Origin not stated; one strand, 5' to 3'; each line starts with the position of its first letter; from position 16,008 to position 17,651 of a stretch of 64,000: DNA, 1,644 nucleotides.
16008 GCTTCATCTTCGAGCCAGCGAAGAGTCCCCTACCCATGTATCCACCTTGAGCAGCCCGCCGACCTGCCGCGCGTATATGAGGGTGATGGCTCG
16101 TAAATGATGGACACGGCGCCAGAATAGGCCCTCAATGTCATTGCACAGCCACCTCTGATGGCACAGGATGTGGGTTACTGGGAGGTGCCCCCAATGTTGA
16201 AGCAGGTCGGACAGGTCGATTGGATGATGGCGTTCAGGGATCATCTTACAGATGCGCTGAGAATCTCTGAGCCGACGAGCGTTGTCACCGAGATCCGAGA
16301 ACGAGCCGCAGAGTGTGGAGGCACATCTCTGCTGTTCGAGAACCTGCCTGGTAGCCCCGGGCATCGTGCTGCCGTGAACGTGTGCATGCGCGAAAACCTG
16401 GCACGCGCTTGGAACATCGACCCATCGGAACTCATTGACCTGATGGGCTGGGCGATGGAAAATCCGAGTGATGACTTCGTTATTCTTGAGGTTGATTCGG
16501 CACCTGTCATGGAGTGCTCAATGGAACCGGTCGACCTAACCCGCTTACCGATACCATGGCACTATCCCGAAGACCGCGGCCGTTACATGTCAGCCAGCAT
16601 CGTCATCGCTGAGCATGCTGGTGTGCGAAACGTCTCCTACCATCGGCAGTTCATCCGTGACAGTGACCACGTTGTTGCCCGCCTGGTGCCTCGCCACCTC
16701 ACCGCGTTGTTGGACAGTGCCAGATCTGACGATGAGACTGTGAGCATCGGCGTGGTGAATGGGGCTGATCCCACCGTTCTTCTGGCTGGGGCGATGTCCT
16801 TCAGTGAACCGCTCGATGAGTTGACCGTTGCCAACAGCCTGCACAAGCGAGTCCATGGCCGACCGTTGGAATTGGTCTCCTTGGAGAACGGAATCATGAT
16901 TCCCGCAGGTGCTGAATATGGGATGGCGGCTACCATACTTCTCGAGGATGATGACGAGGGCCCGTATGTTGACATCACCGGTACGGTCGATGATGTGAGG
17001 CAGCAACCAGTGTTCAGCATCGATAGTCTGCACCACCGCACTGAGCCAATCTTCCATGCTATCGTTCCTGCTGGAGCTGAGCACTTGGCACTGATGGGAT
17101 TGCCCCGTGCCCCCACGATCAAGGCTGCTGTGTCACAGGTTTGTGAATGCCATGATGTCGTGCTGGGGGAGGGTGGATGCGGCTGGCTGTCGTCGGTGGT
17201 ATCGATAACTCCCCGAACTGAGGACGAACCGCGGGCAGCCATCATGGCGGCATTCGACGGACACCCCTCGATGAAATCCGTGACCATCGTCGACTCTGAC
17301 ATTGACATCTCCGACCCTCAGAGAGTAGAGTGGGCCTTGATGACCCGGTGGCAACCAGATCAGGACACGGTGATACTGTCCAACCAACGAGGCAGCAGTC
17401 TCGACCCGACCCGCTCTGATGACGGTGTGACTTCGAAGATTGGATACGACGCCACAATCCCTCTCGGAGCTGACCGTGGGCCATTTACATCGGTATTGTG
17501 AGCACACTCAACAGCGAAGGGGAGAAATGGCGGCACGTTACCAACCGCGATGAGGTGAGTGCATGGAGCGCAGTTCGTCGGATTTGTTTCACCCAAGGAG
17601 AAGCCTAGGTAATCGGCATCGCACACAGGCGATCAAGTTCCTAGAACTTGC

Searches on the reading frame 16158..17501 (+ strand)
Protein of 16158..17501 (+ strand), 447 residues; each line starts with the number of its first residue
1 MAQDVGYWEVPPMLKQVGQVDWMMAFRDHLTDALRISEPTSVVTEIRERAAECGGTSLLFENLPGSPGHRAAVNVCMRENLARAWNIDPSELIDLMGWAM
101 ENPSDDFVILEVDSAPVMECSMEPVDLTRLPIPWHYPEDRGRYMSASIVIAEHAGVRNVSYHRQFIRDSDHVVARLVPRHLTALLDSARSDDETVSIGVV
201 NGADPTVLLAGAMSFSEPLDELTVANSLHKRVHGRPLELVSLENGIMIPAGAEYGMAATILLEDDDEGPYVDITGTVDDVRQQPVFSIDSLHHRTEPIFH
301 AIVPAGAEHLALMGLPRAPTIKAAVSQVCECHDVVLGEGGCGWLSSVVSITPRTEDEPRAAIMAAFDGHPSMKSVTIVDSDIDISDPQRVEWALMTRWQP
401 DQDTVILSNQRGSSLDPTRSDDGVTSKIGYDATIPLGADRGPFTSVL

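Call 45: search_protein_families(library=ncbifam, proteins=[window:16158-17501:+], max_evalue=0.00001)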
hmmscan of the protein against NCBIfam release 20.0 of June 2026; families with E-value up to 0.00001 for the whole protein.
window:16158-17501:+ (447 aa): 7 families
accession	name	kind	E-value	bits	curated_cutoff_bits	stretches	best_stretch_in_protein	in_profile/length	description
TIGR00148.1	TIGR00148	subfamily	1.4e-83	281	244.85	1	40-434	24-437/438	UbiD family decarboxylase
NF041204.1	VdcC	exception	5.8e-44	150.3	650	1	43-440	30-443/467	non-oxidative hydroxyarylic acid decarboxylases subunit C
NF008175.0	PRK10922.1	equivalog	8.8e-28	97.1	788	1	121-433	136-456/497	4-hydroxy-3-polyprenylbenzoate decarboxylase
TIGR02724.1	phenyl_P_beta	equivalog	1.2e-23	83.2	468.95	1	111-439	101-446/472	phenylphosphate carboxylase subunit beta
TIGR03701.1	mena_SCO4490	equivalog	2e-22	79.5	495.9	1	111-416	111-422/433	menaquinone biosynthesis decarboxylase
NF041219.1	BagN_FevL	exception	7.7e-14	51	1000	1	126-302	144-323/502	bagremycin/ferroverdin biosynthesis UbiD family decarboxylase BagN/FevL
TIGR02723.1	phenyl_P_alpha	equivalog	4.8e-10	38.6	564.6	1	46-296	39-298/485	phenylphosphate carboxylase subunit alpha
